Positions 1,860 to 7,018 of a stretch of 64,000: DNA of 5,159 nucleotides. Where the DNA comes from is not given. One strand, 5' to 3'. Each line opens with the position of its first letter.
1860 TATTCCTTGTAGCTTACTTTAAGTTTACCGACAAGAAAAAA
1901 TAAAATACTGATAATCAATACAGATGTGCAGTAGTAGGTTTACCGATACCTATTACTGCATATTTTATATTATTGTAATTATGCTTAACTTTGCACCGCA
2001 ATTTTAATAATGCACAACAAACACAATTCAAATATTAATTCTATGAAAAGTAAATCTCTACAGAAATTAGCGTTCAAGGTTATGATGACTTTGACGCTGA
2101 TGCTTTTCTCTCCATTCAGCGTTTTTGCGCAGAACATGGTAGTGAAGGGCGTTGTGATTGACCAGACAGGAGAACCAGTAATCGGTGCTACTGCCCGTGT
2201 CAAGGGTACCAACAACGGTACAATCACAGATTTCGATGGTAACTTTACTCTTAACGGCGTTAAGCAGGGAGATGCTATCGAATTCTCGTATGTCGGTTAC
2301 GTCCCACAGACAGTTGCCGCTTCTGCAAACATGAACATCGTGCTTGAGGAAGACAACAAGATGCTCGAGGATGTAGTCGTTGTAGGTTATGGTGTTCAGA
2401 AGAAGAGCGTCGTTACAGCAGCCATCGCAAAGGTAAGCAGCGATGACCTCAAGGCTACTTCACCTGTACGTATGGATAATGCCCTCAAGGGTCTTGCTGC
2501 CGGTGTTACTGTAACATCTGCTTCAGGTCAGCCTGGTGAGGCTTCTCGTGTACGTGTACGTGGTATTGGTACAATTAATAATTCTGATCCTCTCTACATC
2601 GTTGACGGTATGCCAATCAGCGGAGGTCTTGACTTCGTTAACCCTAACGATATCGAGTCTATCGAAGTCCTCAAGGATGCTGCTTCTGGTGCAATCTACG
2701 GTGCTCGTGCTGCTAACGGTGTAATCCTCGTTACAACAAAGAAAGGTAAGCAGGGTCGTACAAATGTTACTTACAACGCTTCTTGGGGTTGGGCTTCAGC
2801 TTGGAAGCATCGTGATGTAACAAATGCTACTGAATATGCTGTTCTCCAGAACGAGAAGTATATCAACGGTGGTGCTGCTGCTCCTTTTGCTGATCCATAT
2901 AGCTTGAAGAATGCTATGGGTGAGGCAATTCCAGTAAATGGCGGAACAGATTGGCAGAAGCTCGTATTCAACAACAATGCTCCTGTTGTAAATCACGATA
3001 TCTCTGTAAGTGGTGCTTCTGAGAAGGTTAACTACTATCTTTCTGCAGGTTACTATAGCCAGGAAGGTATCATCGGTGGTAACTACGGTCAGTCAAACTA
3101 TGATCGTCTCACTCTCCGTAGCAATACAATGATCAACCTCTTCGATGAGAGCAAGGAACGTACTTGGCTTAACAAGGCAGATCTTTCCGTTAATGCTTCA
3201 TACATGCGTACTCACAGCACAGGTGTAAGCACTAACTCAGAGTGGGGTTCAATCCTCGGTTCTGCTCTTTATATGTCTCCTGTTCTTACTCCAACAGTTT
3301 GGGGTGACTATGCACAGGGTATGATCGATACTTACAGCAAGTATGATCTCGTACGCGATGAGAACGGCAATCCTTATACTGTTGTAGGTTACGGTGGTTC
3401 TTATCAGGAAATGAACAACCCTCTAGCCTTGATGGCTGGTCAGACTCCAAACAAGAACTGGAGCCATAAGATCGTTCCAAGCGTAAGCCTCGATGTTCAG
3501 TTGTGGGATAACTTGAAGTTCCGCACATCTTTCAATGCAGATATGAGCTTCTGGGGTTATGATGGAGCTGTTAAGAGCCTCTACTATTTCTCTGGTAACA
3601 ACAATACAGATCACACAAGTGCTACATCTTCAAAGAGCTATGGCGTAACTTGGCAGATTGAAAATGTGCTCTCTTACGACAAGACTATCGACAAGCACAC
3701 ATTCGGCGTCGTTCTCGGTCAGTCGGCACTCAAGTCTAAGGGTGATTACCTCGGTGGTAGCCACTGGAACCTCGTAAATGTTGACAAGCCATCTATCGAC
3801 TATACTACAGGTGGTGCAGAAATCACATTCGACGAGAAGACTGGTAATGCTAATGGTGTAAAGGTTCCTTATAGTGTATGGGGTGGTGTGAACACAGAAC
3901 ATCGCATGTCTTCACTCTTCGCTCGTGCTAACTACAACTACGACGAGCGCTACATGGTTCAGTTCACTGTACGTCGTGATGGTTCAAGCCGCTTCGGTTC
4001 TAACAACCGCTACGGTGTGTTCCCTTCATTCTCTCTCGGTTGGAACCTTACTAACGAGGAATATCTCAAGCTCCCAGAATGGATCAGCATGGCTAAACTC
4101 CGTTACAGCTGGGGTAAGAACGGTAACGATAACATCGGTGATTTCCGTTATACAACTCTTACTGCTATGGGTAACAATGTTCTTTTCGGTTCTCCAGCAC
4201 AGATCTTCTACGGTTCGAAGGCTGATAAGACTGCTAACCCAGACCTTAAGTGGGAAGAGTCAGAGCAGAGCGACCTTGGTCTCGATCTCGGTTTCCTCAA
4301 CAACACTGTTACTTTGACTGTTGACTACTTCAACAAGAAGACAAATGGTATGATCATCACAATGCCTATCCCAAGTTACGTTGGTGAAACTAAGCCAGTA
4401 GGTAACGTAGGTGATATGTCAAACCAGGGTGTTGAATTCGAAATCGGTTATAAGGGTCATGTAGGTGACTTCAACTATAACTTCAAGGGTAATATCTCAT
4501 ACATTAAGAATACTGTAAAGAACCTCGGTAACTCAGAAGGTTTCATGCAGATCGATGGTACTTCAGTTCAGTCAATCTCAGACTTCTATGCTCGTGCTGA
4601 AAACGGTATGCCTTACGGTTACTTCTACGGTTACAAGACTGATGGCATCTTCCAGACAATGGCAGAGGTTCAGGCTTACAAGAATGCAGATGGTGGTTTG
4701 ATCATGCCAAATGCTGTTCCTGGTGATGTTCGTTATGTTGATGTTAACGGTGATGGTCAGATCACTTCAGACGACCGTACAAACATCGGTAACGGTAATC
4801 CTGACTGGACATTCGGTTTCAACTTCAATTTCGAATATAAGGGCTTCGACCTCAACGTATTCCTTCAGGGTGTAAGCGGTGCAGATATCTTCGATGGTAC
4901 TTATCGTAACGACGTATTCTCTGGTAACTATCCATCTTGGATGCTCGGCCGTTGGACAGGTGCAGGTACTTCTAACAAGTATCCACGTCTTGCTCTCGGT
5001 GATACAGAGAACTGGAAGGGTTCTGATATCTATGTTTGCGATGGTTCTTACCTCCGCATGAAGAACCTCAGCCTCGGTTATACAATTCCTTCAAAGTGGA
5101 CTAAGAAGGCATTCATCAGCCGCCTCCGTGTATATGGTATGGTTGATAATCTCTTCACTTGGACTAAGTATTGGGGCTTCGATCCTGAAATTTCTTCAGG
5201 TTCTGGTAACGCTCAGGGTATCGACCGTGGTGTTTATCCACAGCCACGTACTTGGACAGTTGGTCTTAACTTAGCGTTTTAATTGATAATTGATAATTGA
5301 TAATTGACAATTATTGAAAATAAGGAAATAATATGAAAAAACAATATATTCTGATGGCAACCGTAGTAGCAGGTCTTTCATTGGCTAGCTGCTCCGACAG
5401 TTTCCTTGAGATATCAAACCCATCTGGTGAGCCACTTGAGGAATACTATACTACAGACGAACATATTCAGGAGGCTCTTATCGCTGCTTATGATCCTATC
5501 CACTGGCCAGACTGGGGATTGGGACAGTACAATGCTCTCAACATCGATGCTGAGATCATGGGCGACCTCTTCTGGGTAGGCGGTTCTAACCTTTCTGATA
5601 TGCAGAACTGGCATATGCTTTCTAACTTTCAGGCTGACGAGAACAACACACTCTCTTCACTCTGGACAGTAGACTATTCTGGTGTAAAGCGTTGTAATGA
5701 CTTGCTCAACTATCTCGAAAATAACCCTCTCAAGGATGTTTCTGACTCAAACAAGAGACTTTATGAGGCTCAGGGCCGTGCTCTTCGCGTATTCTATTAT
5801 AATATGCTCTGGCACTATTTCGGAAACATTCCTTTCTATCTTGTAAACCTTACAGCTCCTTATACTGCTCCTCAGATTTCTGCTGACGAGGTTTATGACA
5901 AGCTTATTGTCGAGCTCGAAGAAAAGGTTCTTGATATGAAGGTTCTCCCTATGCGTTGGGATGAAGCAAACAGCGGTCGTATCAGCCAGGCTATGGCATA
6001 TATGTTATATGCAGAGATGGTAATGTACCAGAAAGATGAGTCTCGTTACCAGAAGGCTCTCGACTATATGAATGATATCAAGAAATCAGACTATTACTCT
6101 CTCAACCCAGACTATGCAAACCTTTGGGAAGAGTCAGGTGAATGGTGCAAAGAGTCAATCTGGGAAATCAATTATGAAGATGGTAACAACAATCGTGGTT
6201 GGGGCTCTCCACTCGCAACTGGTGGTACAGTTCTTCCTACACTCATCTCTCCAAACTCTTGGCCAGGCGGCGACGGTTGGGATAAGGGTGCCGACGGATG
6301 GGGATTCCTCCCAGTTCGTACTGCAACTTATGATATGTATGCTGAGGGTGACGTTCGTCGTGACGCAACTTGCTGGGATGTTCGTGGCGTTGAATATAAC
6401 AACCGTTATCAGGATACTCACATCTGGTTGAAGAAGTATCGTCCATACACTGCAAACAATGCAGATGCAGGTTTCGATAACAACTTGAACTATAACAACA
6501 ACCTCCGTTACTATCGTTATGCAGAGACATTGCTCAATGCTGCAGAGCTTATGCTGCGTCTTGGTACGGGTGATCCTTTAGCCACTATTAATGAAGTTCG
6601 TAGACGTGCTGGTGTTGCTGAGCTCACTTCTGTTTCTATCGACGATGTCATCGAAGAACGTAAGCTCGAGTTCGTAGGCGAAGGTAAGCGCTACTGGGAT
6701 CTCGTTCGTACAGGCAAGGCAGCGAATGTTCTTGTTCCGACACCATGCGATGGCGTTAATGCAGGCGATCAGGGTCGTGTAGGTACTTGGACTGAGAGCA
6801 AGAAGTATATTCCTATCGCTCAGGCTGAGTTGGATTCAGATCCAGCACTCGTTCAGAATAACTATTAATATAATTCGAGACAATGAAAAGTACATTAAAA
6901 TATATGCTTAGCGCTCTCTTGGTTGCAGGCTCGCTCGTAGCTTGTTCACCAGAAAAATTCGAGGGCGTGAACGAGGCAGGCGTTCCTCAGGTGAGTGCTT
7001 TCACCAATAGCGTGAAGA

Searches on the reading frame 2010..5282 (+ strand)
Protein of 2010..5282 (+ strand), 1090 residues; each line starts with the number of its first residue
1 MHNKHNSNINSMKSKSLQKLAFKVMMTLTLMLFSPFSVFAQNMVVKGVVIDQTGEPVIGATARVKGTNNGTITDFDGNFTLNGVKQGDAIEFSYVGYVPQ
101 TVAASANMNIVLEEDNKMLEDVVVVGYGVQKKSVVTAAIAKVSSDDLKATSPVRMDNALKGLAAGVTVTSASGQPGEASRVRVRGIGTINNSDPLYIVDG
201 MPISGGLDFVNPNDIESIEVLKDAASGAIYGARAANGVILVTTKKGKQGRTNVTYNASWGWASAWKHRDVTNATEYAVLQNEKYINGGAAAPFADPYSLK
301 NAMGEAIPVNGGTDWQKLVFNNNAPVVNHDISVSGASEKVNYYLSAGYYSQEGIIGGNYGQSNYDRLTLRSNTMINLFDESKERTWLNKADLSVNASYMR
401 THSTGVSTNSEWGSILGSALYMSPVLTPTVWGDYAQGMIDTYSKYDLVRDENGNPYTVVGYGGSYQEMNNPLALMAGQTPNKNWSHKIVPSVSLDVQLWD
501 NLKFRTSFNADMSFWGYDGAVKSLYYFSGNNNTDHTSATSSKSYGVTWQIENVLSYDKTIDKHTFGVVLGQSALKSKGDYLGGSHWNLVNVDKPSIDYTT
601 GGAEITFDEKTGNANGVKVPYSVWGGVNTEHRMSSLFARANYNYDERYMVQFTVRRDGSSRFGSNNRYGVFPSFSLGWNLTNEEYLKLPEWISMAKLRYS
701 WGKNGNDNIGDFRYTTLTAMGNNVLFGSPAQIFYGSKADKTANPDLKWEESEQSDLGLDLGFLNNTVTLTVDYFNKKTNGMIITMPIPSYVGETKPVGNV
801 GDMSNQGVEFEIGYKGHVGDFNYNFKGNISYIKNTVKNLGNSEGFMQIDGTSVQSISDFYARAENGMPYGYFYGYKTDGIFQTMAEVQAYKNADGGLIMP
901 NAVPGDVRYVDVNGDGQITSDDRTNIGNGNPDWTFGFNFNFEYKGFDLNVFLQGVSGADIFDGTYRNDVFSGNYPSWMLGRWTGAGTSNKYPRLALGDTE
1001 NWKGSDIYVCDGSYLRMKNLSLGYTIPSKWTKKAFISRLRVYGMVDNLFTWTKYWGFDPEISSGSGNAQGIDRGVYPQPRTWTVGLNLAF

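Call 103: search_protein_families(library=pfam, proteins=[window:2010-5282:+], max_evalue=0.00001)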
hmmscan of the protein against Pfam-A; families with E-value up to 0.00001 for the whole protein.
window:2010-5282:+ (1090 aa): 4 families
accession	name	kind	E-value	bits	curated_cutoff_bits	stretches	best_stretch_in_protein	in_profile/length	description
PF00593.30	TonB_dep_Rec_b-barrel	-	2.2e-22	81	27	1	460-882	20-385/436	TonB dependent receptor-like, beta-barrel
PF07715.20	Plug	-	5.6e-21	75.5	23.9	1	134-238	4-107/107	TonB-dependent Receptor Plug Domain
PF13715.12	CarbopepD_reg_2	-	2.5e-17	63.1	32.2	1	45-124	1-88/88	CarboxypepD_reg-like domain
PF13620.12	CarboxypepD_reg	-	9.2e-10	39.2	32.3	1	45-103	2-65/82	Carboxypeptidase regulatory-like domain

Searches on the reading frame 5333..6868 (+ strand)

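Call 103: search_protein_families(library=pfam, proteins=[window:5333-6868:+], max_evalue=0.00001)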
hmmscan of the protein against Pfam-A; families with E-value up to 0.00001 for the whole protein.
window:5333-6868:+ (511 aa): 2 families
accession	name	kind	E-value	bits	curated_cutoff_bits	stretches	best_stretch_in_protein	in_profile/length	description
PF07980.17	SusD_RagB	-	7.6e-30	105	23.1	1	352-510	121-295/297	SusD family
PF14322.12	SusD-like_3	-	2.1e-12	48.1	27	1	24-225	2-185/191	Starch-binding associating with outer membrane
